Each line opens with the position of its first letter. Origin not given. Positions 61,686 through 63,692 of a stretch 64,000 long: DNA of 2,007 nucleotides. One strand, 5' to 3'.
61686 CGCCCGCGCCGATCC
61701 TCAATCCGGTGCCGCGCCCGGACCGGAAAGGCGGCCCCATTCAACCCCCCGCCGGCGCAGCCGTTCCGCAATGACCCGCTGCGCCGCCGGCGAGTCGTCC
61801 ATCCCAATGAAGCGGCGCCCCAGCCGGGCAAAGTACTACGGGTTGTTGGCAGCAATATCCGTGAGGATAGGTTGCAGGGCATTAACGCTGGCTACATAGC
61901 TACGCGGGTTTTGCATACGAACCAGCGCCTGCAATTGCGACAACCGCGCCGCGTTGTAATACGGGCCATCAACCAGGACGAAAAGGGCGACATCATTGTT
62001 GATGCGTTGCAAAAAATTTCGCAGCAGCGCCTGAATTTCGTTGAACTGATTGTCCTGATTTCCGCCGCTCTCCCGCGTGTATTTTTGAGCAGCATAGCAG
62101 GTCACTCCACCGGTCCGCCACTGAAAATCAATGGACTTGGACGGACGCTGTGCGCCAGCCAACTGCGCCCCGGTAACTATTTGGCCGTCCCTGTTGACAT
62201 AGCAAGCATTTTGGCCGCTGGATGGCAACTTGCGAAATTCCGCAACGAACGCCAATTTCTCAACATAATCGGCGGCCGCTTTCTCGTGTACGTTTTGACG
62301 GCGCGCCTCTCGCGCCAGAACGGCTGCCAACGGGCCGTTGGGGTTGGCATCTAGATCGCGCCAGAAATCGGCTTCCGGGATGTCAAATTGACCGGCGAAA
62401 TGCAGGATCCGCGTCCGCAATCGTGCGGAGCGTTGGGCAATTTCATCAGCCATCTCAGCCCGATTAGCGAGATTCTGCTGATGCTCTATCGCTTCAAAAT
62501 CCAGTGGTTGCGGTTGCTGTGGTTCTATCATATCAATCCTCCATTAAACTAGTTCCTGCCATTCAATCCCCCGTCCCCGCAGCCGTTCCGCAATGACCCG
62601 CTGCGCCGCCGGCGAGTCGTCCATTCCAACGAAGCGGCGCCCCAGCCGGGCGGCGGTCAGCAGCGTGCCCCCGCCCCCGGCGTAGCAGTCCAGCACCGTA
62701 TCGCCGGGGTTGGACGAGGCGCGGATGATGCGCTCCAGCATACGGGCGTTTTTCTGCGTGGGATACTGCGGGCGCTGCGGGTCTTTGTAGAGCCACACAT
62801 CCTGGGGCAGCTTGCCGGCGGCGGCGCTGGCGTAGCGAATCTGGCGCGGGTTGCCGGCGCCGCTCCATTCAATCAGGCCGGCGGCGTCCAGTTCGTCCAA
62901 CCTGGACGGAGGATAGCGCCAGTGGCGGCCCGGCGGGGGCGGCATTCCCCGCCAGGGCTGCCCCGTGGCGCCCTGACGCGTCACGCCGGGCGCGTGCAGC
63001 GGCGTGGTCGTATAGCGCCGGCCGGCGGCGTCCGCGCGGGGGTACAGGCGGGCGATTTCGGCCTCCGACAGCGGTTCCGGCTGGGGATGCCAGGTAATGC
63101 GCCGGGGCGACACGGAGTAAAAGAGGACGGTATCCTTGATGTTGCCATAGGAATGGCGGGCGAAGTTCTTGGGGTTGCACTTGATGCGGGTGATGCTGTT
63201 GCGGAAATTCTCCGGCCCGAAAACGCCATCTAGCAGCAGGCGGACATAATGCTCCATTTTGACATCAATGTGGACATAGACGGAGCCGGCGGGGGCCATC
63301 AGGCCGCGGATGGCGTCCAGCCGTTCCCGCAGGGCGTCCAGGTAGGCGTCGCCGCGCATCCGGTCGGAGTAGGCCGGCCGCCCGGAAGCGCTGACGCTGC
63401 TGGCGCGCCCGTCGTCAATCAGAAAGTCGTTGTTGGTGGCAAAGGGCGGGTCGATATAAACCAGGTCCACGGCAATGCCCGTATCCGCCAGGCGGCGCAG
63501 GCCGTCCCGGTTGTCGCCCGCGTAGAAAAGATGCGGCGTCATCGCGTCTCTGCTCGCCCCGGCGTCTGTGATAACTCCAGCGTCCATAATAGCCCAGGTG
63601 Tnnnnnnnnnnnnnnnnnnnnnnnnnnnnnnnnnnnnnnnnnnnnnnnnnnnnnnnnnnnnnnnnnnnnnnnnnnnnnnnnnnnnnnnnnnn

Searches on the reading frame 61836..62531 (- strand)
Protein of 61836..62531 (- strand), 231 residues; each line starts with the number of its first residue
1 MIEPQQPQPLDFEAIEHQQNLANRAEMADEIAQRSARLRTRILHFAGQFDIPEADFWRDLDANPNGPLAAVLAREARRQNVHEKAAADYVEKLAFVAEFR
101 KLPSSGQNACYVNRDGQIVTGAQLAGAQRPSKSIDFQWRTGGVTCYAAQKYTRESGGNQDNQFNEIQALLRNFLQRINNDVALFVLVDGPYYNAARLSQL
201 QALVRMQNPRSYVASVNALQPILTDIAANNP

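Call 18: search_protein_families(library=pfam, proteins=[window:61836-62531:-], max_evalue=0.001)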
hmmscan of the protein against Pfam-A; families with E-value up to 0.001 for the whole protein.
window:61836-62531:- (231 aa): 0 families

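Call 25: search_protein_families(library=padloc, proteins=[window:61836-62531:-], max_evalue=0.001)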
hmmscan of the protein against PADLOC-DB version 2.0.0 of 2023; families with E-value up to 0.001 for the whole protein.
window:61836-62531:- (231 aa): 0 families

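Call 36: search_protein_families(library=ncbifam, proteins=[window:61836-62531:-], max_evalue=0.01)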
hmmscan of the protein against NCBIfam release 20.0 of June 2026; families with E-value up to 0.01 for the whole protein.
window:61836-62531:- (231 aa): 0 families

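Call 64: search_solved_structures(query=window:61836-62531:-, max_evalue=5)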
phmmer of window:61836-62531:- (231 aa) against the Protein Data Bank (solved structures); distinct sequences matched with E-value up to 5: 3.
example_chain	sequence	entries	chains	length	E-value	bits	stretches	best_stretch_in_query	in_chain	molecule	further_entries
9hi6_A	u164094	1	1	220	0.087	16.1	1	27-82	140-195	FI6-focused design_04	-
9hi4_C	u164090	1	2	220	0.15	15.4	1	25-76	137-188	FI6-focused design_03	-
9hi5_A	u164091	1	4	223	0.87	12.9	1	33-76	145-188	GDSL-like protein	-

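Call 97: search_dna_similar(query=window:61836-62531:-, collection=plasmids, mode=protein, max_rows=8, max_evalue=0.001)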
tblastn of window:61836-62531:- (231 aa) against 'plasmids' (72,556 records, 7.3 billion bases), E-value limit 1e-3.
No match.

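Call 105: search_protein_families(library=pfam, proteins=[window:61836-62531:-], max_evalue=1)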
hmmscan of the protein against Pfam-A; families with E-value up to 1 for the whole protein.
window:61836-62531:- (231 aa): 1 family
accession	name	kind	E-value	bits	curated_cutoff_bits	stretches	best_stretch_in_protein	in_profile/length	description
PF11932.13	DUF3450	-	0.094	12.4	32.6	1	147-208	75-136/241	Protein of unknown function (DUF3450)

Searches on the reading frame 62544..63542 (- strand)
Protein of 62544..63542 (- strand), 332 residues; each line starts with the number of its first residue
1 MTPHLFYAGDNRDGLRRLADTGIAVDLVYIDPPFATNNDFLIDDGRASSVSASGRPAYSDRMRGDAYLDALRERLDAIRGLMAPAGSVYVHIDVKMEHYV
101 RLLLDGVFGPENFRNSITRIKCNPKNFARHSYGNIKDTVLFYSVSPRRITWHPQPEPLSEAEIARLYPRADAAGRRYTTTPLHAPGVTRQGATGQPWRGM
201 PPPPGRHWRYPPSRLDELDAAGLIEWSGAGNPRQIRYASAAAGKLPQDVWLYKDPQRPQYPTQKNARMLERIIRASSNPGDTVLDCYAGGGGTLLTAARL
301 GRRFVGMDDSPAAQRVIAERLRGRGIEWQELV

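Call 9: search_protein_families(library=pfam, proteins=[window:62544-63542:-], max_evalue=0.01)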
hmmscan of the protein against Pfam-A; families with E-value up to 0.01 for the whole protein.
window:62544-63542:- (332 aa): 2 families
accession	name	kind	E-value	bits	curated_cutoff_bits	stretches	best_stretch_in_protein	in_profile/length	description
PF01555.25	N6_N4_Mtase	-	1.7e-35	123.5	26.7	1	25-317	1-219/221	DNA methylase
PF03602.21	Cons_hypoth95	-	1.5e-06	28.5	24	0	9-38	98-127/182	Conserved hypothetical protein 95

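Call 25: search_protein_families(library=padloc, proteins=[window:62544-63542:-], max_evalue=0.001)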
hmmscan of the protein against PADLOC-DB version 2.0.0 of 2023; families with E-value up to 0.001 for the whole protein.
window:62544-63542:- (332 aa): 52 families (the best 25 are shown)
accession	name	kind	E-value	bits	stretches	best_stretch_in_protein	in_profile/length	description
PDLC03354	MTase_II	-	2.5e-121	403.6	1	5-322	62-383/425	Type II methyltransferase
PDLC03300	MTase_II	-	8.3e-39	131.4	2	235-323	185-278/302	Type II methyltransferase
PDLC03339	MTase_II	-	3.3e-31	106.4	2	6-145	6-137/399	Type II methyltransferase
PDLC03636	MTase_III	-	3.4e-27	93.4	2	8-158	51-187/575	Type III methyltransferase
PDLC03633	MTase_III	-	2.6e-25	87.2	2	7-146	81-230/616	Type III methyltransferase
PDLC03638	MTase_III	-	8.5e-25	85.2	1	24-321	402-677/816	Type III methyltransferase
PDLC03371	MTase_II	-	6.8e-23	79.5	2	258-321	189-252/260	Type II methyltransferase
PDLC03644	MTase_III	-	4.9e-22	76.4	1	8-322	43-394/542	Type III methyltransferase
PDLC03635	MTase_III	-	6.4e-22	76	2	25-153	241-357/708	Type III methyltransferase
PDLC03634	MTase_III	-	2.5e-21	74.2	1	2-293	93-422/621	Type III methyltransferase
PDLC03265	MTase_II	-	2.7e-18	64.5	1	244-317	249-324/333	Type II methyltransferase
PDLC03299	MTase_II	-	3e-18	64.3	1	238-321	169-257/296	Type II methyltransferase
PDLC03320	MTase_II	-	4e-17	60.3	1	246-322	194-275/289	Type II methyltransferase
PDLC03738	oMTase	-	1e-15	55.3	1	259-321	203-265/376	orphan methyltransferase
PDLC03308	MTase_II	-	1.5e-15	55.1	2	259-317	332-391/419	Type II methyltransferase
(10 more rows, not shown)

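Call 36: search_protein_families(library=ncbifam, proteins=[window:62544-63542:-], max_evalue=0.01)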
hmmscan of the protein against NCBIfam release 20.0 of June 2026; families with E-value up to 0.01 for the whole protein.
window:62544-63542:- (332 aa): 4 families
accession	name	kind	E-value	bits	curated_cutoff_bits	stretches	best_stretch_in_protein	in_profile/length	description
NF050803.1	DnaMtaseCcrMCaul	equivalog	2.5e-14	53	830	1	257-322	183-248/350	adenine-specific DNA-methyltransferase CcrM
NF008572.0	PRK11524.1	equivalog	2.8e-14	52.9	292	1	246-308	176-243/294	adenine-specific DNA-methyltransferase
NF010253.0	PRK13699.1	subfamily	3.7e-08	33.3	244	1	247-311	131-195/226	DNA methyltransferase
NF043040.1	corrin_prot_MT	hypoth_equivalog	0.0014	18.1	180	1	266-325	28-87/216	corrinoid protein-associated methyltransferase CpaM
